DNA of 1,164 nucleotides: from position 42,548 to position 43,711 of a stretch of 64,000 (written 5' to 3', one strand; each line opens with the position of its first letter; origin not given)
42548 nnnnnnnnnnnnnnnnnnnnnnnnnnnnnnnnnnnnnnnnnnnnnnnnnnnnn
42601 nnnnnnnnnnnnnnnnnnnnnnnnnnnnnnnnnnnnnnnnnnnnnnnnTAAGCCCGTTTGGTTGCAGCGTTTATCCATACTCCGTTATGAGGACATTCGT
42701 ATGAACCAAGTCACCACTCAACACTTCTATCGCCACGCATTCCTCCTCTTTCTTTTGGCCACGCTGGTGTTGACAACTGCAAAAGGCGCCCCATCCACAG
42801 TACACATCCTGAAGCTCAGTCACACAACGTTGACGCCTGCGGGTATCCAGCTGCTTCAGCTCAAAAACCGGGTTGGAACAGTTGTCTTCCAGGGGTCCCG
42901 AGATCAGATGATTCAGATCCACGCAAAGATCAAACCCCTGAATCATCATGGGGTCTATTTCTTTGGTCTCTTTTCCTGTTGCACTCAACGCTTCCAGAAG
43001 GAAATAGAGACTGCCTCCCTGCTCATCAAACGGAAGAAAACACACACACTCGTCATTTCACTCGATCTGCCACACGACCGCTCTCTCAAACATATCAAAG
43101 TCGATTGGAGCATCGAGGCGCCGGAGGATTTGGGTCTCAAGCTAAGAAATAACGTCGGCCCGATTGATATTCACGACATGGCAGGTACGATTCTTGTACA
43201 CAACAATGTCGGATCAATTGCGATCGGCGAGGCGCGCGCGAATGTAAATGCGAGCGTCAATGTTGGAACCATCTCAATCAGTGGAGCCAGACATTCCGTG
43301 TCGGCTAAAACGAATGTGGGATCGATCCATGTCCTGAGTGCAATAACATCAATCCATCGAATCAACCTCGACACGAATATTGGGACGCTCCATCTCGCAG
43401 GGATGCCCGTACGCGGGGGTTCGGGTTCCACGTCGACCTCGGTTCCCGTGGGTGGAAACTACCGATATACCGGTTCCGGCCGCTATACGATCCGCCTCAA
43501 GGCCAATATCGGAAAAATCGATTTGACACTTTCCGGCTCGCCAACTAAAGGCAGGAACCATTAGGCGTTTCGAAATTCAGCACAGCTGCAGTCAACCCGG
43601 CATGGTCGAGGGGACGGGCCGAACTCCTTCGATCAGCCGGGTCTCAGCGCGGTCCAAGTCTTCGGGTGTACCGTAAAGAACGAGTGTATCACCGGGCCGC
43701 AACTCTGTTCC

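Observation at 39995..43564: AT-rich-promoter-driven five-gene module: 2-TM small protein, YtrA-type mini-GntR, ABC ATPase, ABC-2 permease and secreted DUF4097 beta-helix protein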

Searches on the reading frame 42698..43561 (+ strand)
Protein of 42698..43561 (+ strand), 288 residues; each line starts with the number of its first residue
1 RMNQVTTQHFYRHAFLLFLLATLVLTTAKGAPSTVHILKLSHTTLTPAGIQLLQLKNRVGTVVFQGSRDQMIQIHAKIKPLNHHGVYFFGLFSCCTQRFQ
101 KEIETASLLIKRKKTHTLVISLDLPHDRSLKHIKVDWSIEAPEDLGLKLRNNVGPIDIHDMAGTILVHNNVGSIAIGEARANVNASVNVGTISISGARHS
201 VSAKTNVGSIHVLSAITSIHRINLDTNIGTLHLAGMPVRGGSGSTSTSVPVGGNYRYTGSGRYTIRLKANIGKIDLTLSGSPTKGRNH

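Call 4: search_protein_families(library=pfam, proteins=[window:42698-43561:+], max_evalue=0.1)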
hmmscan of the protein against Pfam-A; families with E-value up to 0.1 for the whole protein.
window:42698-43561:+ (288 aa): 0 families

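Call 5: search_protein_families(library=ncbifam, proteins=[window:42698-43561:+], max_evalue=0.1)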
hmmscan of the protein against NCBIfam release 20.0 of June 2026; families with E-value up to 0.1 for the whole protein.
window:42698-43561:+ (288 aa): 1 family
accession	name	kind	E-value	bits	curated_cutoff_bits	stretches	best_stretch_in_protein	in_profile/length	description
NF002904.0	PRK03512.1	equivalog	0.022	14.2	231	1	184-223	159-196/211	thiamine phosphate synthase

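Call 9: find_homologous_proteins(query=window:42698-43561:+, max_evalue=0.001)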
Query window:42698-43561:+ (288 aa): 12 proteins with E <= 0.001 among 2642 candidates.
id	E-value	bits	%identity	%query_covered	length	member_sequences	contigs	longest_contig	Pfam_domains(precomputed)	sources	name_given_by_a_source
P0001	6.4e-184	627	100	100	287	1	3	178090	-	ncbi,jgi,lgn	ncbi:MAG: DUF4097 family beta strand repeat-containing protein [Gammaproteobacteria bacterium]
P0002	3.1e-131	455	72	99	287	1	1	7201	-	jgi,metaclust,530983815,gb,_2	metaclust:\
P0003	5.8e-108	378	67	91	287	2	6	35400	-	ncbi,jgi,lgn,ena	jgi:hypothetical protein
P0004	2.3e-94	334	57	98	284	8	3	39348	-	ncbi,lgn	-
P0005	3.1e-8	51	34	56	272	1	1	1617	-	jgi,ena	-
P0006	2.7e-7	48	26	93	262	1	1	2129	PF13349.13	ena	-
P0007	2.8e-7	48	26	93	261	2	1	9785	PF13349.13,PF24016.2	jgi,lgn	jgi:hypothetical protein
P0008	6.6e-7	47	29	55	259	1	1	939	PF13349.13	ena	-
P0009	2.7e-5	42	27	83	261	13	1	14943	PF13349.13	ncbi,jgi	-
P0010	3.4e-5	41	23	92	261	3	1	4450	-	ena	-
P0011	3.8e-5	41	28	54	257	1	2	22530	PF13349.13,PF09922.16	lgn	-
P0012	5.5e-5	41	30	59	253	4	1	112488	PF13349.13,PF24016.2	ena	-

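Call 10: find_encoding_contigs(protein=window:42698-43561:+, flank=10000, max_places=6)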
Protein window:42698-43561:+ (288 aa): no gene with exactly this product is on record in the collection.

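Call 12: find_encoding_contigs(protein=P0001, flank=10000, max_places=4)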
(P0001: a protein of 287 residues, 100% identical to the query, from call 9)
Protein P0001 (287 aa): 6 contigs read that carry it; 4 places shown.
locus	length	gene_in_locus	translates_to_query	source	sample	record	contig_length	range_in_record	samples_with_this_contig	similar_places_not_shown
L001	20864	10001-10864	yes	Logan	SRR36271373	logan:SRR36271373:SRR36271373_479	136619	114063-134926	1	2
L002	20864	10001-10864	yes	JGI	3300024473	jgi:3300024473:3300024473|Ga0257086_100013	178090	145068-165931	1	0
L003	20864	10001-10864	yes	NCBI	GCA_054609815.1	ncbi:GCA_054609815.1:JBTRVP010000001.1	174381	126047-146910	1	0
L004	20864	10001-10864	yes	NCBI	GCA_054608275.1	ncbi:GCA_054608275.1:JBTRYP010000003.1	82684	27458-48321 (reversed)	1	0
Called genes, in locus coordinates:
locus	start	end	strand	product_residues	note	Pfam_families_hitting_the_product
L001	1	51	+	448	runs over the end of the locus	PF01029:NusB, PF22458:RsmF-B_ferredox, PF01189:Methyltr_RsmB-F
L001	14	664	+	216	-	PF14334:DUF4390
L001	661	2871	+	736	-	PF00672:HAMP, PF00512:HisKA, PF02518:HATPase_c, PF13581:HATPase_c_2 (weak)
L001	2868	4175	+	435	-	PF00072:Response_reg, PF00158:Sigma54_activat (weak), PF14532:Sigma54_activ_2, PF25601:AAA_lid_14, PF02954:HTH_8 (weak)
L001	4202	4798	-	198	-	PF01227:GTP_cyclohydroI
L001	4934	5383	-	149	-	PF01325:Fe_dep_repress, PF12802:MarR_2 (weak), PF13412:HTH_24 (faint), PF02742:Fe_dep_repr_C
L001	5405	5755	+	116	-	-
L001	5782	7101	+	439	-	PF01566:Nramp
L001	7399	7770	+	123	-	-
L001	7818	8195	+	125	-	PF00392:GntR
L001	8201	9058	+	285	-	PF00005:ABC_tran, PF13304:AAA_21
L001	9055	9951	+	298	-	-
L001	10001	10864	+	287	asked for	-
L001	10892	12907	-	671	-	PF00999:Na_H_Exchanger, PF02254:TrkA_N, PF02080:TrkA_C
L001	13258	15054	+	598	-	PF02705:K_trans, PF22776:K_trans_C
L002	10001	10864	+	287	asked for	-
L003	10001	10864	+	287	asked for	-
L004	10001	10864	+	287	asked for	-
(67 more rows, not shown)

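Call 14: find_encoding_contigs(protein=P0003, flank=10000, max_places=3)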
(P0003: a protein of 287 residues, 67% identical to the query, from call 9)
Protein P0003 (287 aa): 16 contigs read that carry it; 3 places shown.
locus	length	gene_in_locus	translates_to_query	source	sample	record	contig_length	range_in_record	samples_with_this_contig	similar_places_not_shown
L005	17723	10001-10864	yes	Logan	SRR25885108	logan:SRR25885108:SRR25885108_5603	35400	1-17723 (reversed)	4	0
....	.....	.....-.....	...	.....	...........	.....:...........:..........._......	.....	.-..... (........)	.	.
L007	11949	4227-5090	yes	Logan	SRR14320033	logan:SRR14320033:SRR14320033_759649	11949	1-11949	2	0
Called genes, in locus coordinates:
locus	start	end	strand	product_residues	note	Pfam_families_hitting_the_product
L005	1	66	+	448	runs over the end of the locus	PF01029:NusB, PF22458:RsmF-B_ferredox, PF01189:Methyltr_RsmB-F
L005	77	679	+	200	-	PF14334:DUF4390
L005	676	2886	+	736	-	PF19312:NtrY_N (weak), PF00672:HAMP, PF00512:HisKA, PF13581:HATPase_c_2 (weak), PF02518:HATPase_c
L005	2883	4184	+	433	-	PF00072:Response_reg, PF00158:Sigma54_activat (faint), PF14532:Sigma54_activ_2, PF25601:AAA_lid_14, PF02954:HTH_8 (weak)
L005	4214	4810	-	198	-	PF01227:GTP_cyclohydroI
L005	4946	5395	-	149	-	PF01325:Fe_dep_repress, PF12802:MarR_2 (weak), PF13412:HTH_24 (weak), PF02742:Fe_dep_repr_C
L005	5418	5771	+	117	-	-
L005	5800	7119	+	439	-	PF01566:Nramp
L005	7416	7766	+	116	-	-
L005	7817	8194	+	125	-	PF00392:GntR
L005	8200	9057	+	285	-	PF02463:SMC_N (faint), PF13476:AAA_23 (faint), PF00005:ABC_tran, PF13304:AAA_21 (weak)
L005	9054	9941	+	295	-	-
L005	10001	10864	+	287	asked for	-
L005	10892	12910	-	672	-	PF00999:Na_H_Exchanger, PF02254:TrkA_N, PF02080:TrkA_C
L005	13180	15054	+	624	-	PF02705:K_trans, PF22776:K_trans_C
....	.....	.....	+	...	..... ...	-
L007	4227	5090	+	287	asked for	-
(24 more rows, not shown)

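Call 15: find_encoding_contigs(protein=P0004, flank=10000, max_places=3)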
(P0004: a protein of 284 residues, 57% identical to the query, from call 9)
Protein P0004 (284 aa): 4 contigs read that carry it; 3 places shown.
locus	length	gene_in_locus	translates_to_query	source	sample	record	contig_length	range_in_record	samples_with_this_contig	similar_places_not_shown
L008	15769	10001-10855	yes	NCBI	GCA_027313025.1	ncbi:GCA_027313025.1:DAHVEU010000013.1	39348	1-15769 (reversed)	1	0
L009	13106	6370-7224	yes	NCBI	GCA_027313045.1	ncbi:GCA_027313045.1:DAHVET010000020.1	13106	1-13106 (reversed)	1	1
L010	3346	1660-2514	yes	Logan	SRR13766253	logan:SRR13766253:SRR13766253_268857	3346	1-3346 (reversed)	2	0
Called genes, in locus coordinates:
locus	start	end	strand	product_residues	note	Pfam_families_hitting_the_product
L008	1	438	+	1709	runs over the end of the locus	PF27543:FimL_C, PF26379:FimL_2nd, PF27543:FimL_C, PF01627:Hpt, PF02518:HATPase_c, PF01584:CheW, PF00072:Response_reg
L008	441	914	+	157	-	PF01584:CheW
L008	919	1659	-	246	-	PF20260:PUA_4 (faint), PF04452:Methyltrans_RNA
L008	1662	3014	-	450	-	PF00202:Aminotran_3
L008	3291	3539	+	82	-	-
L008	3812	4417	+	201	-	PF13358:DDE_3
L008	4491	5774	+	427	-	PF01566:Nramp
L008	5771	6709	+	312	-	PF00582:Usp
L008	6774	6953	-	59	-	-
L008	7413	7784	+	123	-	-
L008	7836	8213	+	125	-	PF00392:GntR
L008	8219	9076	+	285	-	PF00005:ABC_tran, PF13304:AAA_21 (weak)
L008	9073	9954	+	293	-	-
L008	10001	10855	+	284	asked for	-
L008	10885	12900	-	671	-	PF00999:Na_H_Exchanger, PF02254:TrkA_N, PF02080:TrkA_C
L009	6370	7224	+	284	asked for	-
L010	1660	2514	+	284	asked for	-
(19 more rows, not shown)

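Call 16: find_encoding_contigs(protein=P0002, flank=10000, max_places=2)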
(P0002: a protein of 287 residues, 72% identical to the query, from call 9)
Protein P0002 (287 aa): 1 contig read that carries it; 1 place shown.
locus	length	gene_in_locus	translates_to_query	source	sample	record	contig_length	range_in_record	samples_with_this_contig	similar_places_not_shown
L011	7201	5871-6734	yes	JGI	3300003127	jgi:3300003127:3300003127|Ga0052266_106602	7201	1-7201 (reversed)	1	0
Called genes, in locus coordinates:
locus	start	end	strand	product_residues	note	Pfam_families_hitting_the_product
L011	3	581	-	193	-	PF01227:GTP_cyclohydroI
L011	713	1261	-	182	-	PF01325:Fe_dep_repress, PF12802:MarR_2 (weak), PF02742:Fe_dep_repr_C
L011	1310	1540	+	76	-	-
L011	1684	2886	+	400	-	PF01566:Nramp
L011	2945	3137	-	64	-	-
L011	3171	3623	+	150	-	-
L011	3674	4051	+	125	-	PF00392:GntR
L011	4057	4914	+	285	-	PF00005:ABC_tran, PF13304:AAA_21 (weak)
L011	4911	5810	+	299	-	-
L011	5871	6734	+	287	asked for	-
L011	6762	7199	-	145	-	PF02080:TrkA_C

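Call 42: search_solved_structures(query=A2, max_evalue=1)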
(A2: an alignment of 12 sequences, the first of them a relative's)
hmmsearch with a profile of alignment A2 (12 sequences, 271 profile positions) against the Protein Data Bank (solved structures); distinct sequences matched with E-value up to 1: 2.
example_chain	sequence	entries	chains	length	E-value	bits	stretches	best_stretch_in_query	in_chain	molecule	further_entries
3b43_A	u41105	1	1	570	0.26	13.7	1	172-233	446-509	Titin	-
4qrk_A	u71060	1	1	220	0.65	12.4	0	166-264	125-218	Hypothetical protein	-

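Call 49: predict_structure(alignment_id=A2)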
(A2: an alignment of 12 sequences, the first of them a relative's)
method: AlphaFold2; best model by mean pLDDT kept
length: 287 residues; sequences in the alignment: 12
mean_pLDDT: 76.8   pTM: 0.73
mean pLDDT of the five models: 76.8, 75.7, 71.0, 69.7, 68.2
residues with pLDDT >= 90: 124; 70-90: 64; 50-70: 55; < 50: 44
segments of 3 or more residues with pLDDT < 50: 1-3, 24-33, 83-93, 237-245, 279-287
pLDDT, mean of each block of 10 residues (from residue 1): 51 58 44 69 93 93 95 88 46 56 81 89 63 91 95 95 95 94 96 91 96 73 92 63 49 73 85 72 32
secondary structure, 60 per line:
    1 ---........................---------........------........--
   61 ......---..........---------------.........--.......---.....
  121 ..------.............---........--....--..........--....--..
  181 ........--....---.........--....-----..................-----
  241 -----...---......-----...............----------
elements in order: H4-27 E37-44 E51-58 E61-66 E70-79 H95-103 E106-112 E116-122 E132-141 E145-152 E155-158 E161-170 E173-176 E179-188 E191-194 E198-206 E209-212 E218-235 E246-248 E252-257 E263-277

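Call 51: fold_search(model_id=the predicted structure, library=pdb)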
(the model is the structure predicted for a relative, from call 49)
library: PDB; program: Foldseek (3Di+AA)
matches with E <= 10: 92; with E <= 0.001: 8
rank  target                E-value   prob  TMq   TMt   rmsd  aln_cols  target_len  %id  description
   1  4qrk                  1.5e-08  1.00  0.41  0.53   5.8       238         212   11  Crystal structure of a putative cell adhesion protein (CLOSPO_03726) from Clostridium sporogenes ATCC 15579 at 1.95 A re (released 2014-07-23)
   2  3lyc_A                1.7e-04  0.99  0.25  0.28  11.3       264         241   10  Crystal structure of Putative pectinase (YP_001304412.1) from Parabacteroides distasonis ATCC 8503 at 2.30 A resolutio (released 2010-03-16)
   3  3pet_A                1.8e-04  1.00  0.33  0.40   7.2       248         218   16  Crystal structure of a putative adhesin (BF0245) from Bacteroides fragilis NCTC 9343 at 2.07 A resolution (released 2011-02-09)
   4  4ygu_C                6.5e-04  0.99  0.22  0.34  13.7       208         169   14  Crystal structure of a putative adhesin (BACEGG_01763) from Bacteroides eggerthii DSM 20697 at 2.20 A resolution (released 2015-03-11)
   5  3lyc_F                7.2e-04  0.92  0.22  0.25  11.6       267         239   10  Crystal structure of Putative pectinase (YP_001304412.1) from Parabacteroides distasonis ATCC 8503 at 2.30 A resolutio (released 2010-03-16)
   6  4ygu_A                7.6e-04  0.97  0.21  0.32  11.9       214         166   12  Crystal structure of a putative adhesin (BACEGG_01763) from Bacteroides eggerthii DSM 20697 at 2.20 A resolution (released 2015-03-11)
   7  4ygu_D                8.9e-04  1.00  0.32  0.46   7.6       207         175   13  Crystal structure of a putative adhesin (BACEGG_01763) from Bacteroides eggerthii DSM 20697 at 2.20 A resolution (released 2015-03-11)
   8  4opw_A                9.4e-04  0.96  0.23  0.26  13.5       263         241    9  Crystal structure of a putative adhesin (PARMER_02777) from Parabacteroides merdae ATCC 43184 at 1.75 A resolution (released 2014-04-02)
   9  4opw_B                1.1e-03  1.00  0.32  0.36   8.3       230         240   12  Crystal structure of a putative adhesin (PARMER_02777) from Parabacteroides merdae ATCC 43184 at 1.75 A resolution (released 2014-04-02)
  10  3lyc_L                1.2e-03  0.96  0.24  0.28  10.0       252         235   13  Crystal structure of Putative pectinase (YP_001304412.1) from Parabacteroides distasonis ATCC 8503 at 2.30 A resolutio (released 2010-03-16)
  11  3lyc_B                1.8e-03  0.93  0.25  0.28  10.9       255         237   11  Crystal structure of Putative pectinase (YP_001304412.1) from Parabacteroides distasonis ATCC 8503 at 2.30 A resolutio (released 2010-03-16)
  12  3ljy_A                2.0e-03  0.95  0.24  0.27  12.2       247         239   11  Crystal structure of putative adhesin (YP_001304413.1) from Parabacteroides distasonis ATCC 8503 at 2.41 A resolution (released 2010-03-02)
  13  4ygu_B                2.2e-03  0.94  0.22  0.33  12.1       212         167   11  Crystal structure of a putative adhesin (BACEGG_01763) from Bacteroides eggerthii DSM 20697 at 2.20 A resolution (released 2015-03-11)
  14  3ljy_B                2.3e-03  0.92  0.24  0.27  12.8       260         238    9  Crystal structure of putative adhesin (YP_001304413.1) from Parabacteroides distasonis ATCC 8503 at 2.41 A resolution (released 2010-03-02)
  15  3jx8_D                2.3e-03  0.89  0.27  0.29  10.7       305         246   12  Crystal structure of Putative lipid binding protein (YP_001304415.1) from Parabacteroides distasonis ATCC 8503 at 2.16 (released 2009-11-10)
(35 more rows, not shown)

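Call 83: search_protein_families(library=padloc, proteins=[window:42701-43561:+], max_evalue=0.001)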
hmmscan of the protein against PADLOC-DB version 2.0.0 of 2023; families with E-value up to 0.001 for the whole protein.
window:42701-43561:+ (287 aa): 0 families
